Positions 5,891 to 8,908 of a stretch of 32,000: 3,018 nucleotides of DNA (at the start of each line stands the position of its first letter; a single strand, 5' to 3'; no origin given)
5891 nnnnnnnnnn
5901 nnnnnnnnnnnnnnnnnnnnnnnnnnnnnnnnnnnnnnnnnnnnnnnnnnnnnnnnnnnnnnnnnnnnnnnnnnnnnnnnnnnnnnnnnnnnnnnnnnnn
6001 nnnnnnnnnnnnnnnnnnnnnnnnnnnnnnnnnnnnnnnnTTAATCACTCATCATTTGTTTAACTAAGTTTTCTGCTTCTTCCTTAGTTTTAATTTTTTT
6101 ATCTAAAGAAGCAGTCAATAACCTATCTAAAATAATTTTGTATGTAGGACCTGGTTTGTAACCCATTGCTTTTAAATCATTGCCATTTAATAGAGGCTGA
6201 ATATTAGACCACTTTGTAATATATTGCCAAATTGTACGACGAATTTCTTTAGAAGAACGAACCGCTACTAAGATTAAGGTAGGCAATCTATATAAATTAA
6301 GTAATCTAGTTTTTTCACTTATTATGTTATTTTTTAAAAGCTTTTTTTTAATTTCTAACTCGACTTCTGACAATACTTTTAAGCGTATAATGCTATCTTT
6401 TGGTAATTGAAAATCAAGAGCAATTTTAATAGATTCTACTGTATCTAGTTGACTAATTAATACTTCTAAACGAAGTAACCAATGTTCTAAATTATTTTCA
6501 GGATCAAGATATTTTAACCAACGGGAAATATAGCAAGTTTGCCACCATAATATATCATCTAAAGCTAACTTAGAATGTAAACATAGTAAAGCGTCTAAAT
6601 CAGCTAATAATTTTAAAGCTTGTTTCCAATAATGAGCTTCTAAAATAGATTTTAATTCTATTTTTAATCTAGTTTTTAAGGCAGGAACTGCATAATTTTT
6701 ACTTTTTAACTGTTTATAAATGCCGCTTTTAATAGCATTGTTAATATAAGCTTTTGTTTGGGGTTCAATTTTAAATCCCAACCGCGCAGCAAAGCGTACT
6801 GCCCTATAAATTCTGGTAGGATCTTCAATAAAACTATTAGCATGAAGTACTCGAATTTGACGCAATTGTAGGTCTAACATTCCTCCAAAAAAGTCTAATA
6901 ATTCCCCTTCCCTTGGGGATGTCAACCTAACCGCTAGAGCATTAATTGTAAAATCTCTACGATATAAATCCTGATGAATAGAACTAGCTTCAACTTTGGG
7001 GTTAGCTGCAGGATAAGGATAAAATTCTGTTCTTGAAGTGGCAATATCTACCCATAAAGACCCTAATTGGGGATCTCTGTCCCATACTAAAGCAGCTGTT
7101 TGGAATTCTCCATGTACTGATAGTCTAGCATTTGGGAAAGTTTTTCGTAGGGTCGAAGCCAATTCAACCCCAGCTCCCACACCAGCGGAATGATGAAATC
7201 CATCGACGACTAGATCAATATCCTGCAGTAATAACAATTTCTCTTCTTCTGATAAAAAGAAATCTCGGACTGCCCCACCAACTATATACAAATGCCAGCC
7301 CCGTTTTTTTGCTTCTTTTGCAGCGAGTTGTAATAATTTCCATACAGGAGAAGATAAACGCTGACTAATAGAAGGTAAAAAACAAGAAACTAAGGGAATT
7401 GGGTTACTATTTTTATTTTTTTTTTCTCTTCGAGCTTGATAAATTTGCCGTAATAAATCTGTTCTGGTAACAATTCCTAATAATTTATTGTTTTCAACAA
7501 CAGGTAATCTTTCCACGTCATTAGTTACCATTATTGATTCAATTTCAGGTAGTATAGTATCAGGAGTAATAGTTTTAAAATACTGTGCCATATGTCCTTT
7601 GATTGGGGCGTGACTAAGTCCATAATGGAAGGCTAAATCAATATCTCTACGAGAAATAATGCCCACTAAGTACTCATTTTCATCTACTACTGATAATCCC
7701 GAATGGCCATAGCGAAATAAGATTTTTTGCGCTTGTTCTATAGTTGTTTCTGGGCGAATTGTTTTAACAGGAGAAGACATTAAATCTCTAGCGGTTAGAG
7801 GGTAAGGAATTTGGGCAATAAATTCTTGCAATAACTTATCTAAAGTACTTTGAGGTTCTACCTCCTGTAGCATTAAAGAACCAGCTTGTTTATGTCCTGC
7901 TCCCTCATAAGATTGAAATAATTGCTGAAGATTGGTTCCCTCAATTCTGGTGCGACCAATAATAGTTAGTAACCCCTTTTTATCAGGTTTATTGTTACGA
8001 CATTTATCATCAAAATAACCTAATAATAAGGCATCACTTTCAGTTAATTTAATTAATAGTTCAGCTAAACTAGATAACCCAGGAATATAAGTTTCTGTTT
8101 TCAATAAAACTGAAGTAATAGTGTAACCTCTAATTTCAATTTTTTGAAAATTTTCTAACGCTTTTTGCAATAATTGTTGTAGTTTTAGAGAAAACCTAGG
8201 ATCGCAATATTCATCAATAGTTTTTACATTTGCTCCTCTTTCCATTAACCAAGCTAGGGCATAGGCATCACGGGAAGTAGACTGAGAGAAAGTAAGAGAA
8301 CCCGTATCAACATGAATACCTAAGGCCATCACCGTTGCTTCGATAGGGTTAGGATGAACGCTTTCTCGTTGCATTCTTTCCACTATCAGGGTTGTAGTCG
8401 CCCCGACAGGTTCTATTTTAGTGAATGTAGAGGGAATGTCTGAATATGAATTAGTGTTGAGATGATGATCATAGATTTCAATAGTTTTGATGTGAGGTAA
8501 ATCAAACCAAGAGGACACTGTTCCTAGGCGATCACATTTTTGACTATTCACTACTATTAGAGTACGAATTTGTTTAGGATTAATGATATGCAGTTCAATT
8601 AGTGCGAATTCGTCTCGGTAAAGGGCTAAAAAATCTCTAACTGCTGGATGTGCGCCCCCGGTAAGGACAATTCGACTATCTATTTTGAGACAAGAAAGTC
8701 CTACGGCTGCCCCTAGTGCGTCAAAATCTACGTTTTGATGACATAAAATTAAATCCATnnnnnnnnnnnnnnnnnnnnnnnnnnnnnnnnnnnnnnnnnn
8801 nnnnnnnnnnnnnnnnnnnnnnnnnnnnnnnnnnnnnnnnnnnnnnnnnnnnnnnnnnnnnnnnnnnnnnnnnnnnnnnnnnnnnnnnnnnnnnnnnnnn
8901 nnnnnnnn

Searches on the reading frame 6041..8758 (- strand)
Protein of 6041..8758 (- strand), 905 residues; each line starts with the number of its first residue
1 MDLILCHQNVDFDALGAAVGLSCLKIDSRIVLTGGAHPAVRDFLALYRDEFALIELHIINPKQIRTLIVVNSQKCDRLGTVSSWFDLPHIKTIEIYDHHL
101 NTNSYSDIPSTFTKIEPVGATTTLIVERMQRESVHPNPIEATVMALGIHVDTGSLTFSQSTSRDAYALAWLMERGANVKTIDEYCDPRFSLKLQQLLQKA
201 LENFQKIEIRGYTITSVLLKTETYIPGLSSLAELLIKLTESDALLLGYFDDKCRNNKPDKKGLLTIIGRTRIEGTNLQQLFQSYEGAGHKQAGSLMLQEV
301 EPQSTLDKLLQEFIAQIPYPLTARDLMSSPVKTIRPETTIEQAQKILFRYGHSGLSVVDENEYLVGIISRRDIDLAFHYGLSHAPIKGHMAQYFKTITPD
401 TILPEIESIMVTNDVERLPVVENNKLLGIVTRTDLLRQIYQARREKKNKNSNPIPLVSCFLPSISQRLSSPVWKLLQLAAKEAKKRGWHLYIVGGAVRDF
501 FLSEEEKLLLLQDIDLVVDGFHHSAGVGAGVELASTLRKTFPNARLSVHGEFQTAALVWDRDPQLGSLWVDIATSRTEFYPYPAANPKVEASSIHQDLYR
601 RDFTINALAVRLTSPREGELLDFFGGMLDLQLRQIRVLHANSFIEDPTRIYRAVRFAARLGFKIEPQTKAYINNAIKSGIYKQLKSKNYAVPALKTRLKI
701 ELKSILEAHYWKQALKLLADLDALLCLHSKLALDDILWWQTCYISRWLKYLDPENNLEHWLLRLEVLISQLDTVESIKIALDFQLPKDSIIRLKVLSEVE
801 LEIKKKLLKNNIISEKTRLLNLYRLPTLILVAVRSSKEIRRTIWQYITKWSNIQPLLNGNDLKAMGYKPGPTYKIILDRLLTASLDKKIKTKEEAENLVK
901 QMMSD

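Call 5: find_related_loci(query=window:6041-8758:-, collection=genome_contigs, flank=10000)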
Query window:6041-8758:- (905 aa) in genome_contigs; peptide patterns used: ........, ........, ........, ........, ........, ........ (x = any residue, [..] = any of these).
185 stretches matched a pattern; 4 encode a relative of the query (tblastn E <= 1e-3); 4 distinct loci.
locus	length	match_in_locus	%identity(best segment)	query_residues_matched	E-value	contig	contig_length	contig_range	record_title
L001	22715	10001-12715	86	1-905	0e+0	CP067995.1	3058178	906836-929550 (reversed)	MAG: cyanobacterium endosymbiont of Rhopalodia gibba isolate 17Bon1-SB chromosome, complete genome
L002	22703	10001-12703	79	1-903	0e+0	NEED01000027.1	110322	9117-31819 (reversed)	Unicellular cyanobacterium SU2 NODE_20_length_110322_cov_78.5676_com, whole genome shotgun sequence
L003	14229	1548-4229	55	1-901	0e+0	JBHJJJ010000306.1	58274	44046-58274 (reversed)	MAG: Rivularia sp. (in: cyanobacteria) isolate pac_S3C3015 S3Ck141_895710, whole genome shotgun sequence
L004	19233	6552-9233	55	1-901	0e+0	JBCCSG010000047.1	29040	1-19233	MAG: Cyanobacteria bacterium P01_D01_bin.50 k141_205871_length_29040_cov_233.7775, whole genome shotgun sequence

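Call 10: find_encoding_contigs(protein=window:6041-8758:-, flank=10000, max_places=4)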
Protein window:6041-8758:- (905 aa): 2 contigs read that carry it; 2 places shown.
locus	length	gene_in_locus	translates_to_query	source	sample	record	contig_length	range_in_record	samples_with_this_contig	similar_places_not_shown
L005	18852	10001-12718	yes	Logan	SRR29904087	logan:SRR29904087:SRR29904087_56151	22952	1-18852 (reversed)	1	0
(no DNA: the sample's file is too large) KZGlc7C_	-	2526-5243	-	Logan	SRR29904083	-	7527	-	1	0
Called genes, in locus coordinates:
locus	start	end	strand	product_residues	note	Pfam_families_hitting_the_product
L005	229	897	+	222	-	PF13417:GST_N_3, PF13409:GST_N_2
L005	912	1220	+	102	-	-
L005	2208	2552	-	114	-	PF02575:YbaB_DNA_bd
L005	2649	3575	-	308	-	PF01565:FAD_binding_4, PF02873:MurB_C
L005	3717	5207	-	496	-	PF01225:Mur_ligase, PF08245:Mur_ligase_M, PF02875:Mur_ligase_C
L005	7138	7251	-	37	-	-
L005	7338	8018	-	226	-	PF00535:Glycos_transf_2, PF10111:Glyco_tranf_2_2 (weak)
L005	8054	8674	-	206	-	-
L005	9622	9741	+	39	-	-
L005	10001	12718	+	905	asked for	PF01368:DHH (weak), PF00571:CBS, PF01743:PolyA_pol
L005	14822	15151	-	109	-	PF09876:DUF2103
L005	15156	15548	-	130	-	PF02617:ClpS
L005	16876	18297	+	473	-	PF03951:Gln-synt_N, PF00120:Gln-synt_C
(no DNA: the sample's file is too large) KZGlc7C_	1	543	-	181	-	?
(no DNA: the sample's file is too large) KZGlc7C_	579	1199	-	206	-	-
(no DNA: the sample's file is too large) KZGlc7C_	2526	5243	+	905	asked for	PF01368:DHH (weak), PF00571:CBS, PF01743:PolyA_pol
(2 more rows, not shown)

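Call 17: find_homologous_proteins(query=window:6041-8758:-, max_evalue=1e-100)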
Query window:6041-8758:- (905 aa): 3561 proteins with E <= 1e-100 among 8000 candidates; the best 120 are listed.
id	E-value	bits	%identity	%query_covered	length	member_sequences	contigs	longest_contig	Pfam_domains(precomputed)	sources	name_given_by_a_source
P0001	0.0e+0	1884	93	100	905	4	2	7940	PF01743.27,PF01368.28,PF00571.34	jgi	jgi:tRNA nucleotidyltransferase (CCA-adding enzyme)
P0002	0.0e+0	1746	86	100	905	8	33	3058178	PF01743.27,PF01368.28,PF00571.34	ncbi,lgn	ncbi:MAG: CBS domain-containing protein [cyanobacterium endosymbiont of Rhopalodia gibba]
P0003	0.0e+0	1735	86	100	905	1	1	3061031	PF01743.27,PF01368.28,PF00571.34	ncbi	ncbi:MAG: CBS domain-containing protein [cyanobacterium endosymbiont of Rhopalodia yunnanensis]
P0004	0.0e+0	1732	85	100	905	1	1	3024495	PF01743.27,PF01368.28,PF00571.34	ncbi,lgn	ncbi:MAG: CBS domain-containing protein [cyanobacterium endosymbiont of Rhopalodia sterrenbergii]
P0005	0.0e+0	1711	84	100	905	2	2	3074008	PF01743.27,PF01368.28,PF00571.34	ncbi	ncbi:MAG: CBS domain-containing protein [cyanobacterium endosymbiont of Rhopalodia musculus]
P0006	0.0e+0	1678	83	100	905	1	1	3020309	PF01743.27,PF00571.34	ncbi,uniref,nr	ncbi:poly(A) polymerase/tRNA nucleotidyltransferase family protein [cyanobacterium endosymbiont of R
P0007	0.0e+0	1651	82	100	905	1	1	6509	PF01743.27,PF01368.28,PF00571.34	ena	-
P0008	0.0e+0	1639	81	100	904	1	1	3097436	PF01743.27,PF01368.28,PF00571.34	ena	-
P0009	0.0e+0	1616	80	100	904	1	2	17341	PF01743.27,PF01368.28,PF00571.34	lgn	-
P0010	0.0e+0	1608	79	100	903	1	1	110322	PF01743.27,PF01368.28,PF00571.34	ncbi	-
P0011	0.0e+0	1541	75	100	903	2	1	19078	PF01743.27,PF01368.28,PF00571.34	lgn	-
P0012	0.0e+0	1521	75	100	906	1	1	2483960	PF01743.27,PF01368.28,PF00571.34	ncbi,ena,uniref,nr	ncbi:CBS domain-containing protein [Cyanobacterium sp. uoEpiScrs1]|uniref:CBS domain-containing prot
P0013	0.0e+0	1442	71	100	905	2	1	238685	PF01743.27,PF01368.28,PF00571.34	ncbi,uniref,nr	ncbi:CBS domain-containing protein [Crocosphaera sp. UHCC 0190]|uniref:CBS domain-containing protein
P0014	0.0e+0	1428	71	100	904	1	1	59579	PF01743.27,PF01368.28,PF00571.34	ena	-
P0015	0.0e+0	1407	69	100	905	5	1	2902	PF01743.27,PF01368.28,PF00571.34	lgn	-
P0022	0.0e+0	1373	67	100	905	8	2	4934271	PF01743.27,PF01368.28,PF02272.25,PF00571.34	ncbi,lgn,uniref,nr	ncbi:poly(A) polymerase/tRNA nucleotidyltransferase family protein [Crocosphaera subtropica ATCC 511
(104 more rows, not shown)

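Call 19: find_encoding_contigs(protein=P0022, flank=8000, max_places=1)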
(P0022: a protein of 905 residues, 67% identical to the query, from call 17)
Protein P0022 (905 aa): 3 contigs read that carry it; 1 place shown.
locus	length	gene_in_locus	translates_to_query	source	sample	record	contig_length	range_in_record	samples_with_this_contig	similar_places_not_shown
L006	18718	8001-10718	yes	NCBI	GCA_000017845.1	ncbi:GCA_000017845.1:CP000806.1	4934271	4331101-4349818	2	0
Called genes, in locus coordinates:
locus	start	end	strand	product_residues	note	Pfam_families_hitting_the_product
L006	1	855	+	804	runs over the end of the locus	PF00498:FHA, PF16697:Yop-YscD_cpl, PF00005:ABC_tran, PF13304:AAA_21 (weak), PF12698:ABC2_membrane_3, PF01061:ABC2_membrane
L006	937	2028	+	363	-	PF01264:Chorismate_synt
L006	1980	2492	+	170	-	-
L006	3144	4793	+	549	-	PF03063:Prismane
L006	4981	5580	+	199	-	PF01300:Sua5_yciO_yrdC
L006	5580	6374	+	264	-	PF00512:HisKA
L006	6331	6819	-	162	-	PF00583:Acetyltransf_1, PF13673:Acetyltransf_10, PF13508:Acetyltransf_7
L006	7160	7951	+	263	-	PF18348:SH3_16, PF00877:NLPC_P60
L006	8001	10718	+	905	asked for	PF01368:DHH (weak), PF02272:DHHA1 (faint), PF00571:CBS, PF01743:PolyA_pol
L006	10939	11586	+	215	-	PF00923:TAL_FSA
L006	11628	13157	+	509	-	-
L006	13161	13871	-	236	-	-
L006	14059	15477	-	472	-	PF02696:SelO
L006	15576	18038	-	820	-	PF13538:UvrD_C_2, PF00805:Pentapeptide, PF13599:Pentapeptide_4, PF00805:Pentapeptide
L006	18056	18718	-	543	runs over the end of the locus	PF02366:PMT, PF13231:PMT_2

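Call 20: find_encoding_contigs(protein=P0013, flank=8000, max_places=1)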
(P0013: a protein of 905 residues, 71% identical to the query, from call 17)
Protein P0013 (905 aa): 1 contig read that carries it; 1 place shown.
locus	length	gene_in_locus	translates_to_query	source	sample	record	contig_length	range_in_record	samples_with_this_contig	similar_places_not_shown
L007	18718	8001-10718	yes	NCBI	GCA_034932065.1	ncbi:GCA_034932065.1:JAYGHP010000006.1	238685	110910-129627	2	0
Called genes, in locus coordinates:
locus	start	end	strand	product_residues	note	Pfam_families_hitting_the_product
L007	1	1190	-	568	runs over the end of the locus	-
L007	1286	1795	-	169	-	PF07676:PD40 (weak), PF26549:Tricorn_N (faint), PF26550:Tricorn_2nd (faint), PF07676:PD40 (weak)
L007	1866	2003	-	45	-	PF02533:PsbK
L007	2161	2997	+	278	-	PF01790:LGT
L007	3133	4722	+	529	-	PF13231:PMT_2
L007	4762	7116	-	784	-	PF14870:PSII_BNR, PF25852:DUF6242_C (weak), PF02012:BNR (faint), PF15902:Sortilin-Vps10, PF24316:Tli3 (faint), PF15902:Sortilin-Vps10, PF25852:DUF6242_C, PF15902:Sortilin-Vps10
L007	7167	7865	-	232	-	-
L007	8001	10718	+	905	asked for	PF01368:DHH, PF00571:CBS, PF01743:PolyA_pol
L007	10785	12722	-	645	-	PF12773:DZR, PF13240:Zn_Ribbon_1 (faint), PF00481:PP2C, PF13672:PP2C_2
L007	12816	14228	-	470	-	PF01235:Na_Ala_symp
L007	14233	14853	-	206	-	PF11833:CPP1-like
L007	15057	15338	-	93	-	PF02416:TatA_B_E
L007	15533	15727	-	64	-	PF00737:PsbH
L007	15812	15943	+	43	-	PF02468:PsbN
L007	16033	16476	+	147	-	-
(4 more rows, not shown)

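Call 21: find_encoding_contigs(protein=P0012, flank=8000, max_places=1)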
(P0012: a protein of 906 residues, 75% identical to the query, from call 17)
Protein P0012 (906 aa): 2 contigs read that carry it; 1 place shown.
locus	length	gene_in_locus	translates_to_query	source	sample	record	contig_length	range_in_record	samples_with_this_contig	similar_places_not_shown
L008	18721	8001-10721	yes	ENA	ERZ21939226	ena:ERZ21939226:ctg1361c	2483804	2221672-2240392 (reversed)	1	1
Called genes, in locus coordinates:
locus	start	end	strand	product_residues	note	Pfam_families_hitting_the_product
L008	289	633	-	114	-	PF02575:YbaB_DNA_bd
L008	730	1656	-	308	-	PF01565:FAD_binding_4, PF02873:MurB_C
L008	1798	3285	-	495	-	PF01225:Mur_ligase, PF08245:Mur_ligase_M, PF02875:Mur_ligase_C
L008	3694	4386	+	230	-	PF00044:Gp_dh_N, PF02800:Gp_dh_C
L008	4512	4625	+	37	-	-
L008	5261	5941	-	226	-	PF00535:Glycos_transf_2, PF10111:Glyco_tranf_2_2 (weak)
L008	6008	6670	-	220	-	-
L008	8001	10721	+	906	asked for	PF01368:DHH (weak), PF00571:CBS, PF01743:PolyA_pol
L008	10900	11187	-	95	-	PF09876:DUF2103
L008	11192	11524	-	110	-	PF02617:ClpS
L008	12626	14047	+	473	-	PF03951:Gln-synt_N, PF00120:Gln-synt_C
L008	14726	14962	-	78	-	-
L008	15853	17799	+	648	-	PF00999:Na_H_Exchanger, PF02254:TrkA_N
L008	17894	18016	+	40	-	-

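Call 22: find_encoding_contigs(protein=P0009, flank=8000, max_places=1)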
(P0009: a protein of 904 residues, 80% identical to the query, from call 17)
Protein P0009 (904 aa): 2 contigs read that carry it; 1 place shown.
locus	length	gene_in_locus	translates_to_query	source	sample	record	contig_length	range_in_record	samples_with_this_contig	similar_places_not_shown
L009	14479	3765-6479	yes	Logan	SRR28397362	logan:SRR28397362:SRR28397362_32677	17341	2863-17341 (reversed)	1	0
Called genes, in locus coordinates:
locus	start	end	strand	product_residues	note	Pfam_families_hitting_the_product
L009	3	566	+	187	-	?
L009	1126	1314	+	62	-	-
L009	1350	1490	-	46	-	-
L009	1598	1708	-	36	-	-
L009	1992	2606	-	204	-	-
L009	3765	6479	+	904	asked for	PF01368:DHH (weak), PF00571:CBS, PF01743:PolyA_pol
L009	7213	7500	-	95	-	PF09876:DUF2103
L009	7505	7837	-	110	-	PF02617:ClpS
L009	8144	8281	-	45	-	PF00502:Phycobilisome (weak)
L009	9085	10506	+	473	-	PF03951:Gln-synt_N, PF00120:Gln-synt_C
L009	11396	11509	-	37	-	-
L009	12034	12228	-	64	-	-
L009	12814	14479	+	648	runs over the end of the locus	PF00999:Na_H_Exchanger, PF02254:TrkA_N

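Call 23: find_encoding_contigs(protein=P0011, flank=8000, max_places=1)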
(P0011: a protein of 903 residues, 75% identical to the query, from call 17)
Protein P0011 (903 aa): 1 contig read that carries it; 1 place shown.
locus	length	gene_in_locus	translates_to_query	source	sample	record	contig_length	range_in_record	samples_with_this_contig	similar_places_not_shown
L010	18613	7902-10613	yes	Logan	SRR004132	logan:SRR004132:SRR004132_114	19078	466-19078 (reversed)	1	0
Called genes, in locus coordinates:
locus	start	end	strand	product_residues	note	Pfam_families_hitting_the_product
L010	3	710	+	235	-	?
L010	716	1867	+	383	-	PF02687:FtsX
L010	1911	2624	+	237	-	PF00005:ABC_tran, PF02463:SMC_N, PF13304:AAA_21 (faint)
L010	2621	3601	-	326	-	PF13409:GST_N_2, PF14497:GST_C_3 (weak), PF13410:GST_C_2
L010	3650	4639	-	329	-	PF00535:Glycos_transf_2, PF10111:Glyco_tranf_2_2, PF13641:Glyco_tranf_2_3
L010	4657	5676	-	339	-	-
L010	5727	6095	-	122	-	PF00903:Glyoxalase, PF13669:Glyoxalase_4, PF22677:Ble-like_N (weak)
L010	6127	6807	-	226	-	PF00535:Glycos_transf_2, PF10111:Glyco_tranf_2_2 (faint)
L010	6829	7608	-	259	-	-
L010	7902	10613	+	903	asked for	PF01368:DHH (weak), PF00571:CBS, PF01743:PolyA_pol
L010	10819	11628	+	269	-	PF22825:HpiC1-like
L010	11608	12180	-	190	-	PF05685:Uma2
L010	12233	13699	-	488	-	-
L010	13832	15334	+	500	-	PF00512:HisKA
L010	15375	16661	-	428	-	PF08014:MATCAP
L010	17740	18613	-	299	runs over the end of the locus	PF01610:DDE_Tnp_ISL3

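Call 24: find_encoding_contigs(protein=P0008, flank=8000, max_places=1)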
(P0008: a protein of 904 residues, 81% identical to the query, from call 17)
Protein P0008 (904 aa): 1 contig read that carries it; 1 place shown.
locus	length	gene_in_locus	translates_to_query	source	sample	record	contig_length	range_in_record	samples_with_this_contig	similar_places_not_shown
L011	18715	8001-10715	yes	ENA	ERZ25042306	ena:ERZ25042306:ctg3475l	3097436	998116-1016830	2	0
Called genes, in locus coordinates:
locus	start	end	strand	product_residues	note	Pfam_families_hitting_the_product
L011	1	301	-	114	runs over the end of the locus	PF02575:YbaB_DNA_bd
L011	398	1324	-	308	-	PF01565:FAD_binding_4, PF02873:MurB_C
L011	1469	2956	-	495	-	PF01225:Mur_ligase, PF08245:Mur_ligase_M, PF02875:Mur_ligase_C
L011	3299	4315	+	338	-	PF00044:Gp_dh_N, PF02800:Gp_dh_C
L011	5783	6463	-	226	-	PF00535:Glycos_transf_2, PF10111:Glyco_tranf_2_2 (weak)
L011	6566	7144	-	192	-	-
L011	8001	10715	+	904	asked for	PF01368:DHH (weak), PF00571:CBS, PF01743:PolyA_pol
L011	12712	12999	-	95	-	PF09876:DUF2103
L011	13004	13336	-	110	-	PF02617:ClpS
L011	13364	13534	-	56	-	-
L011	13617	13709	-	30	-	-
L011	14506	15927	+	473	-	PF03951:Gln-synt_N, PF00120:Gln-synt_C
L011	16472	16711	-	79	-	-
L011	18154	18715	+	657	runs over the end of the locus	PF00999:Na_H_Exchanger, PF02254:TrkA_N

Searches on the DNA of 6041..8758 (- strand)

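Call 46: search_rna_families(source=L011, start=10650, end=12750, threshold=evalue, max_evalue=1)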
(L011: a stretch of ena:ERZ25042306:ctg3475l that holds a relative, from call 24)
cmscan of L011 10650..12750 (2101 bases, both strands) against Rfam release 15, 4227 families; matches with E-value up to 1: 0.
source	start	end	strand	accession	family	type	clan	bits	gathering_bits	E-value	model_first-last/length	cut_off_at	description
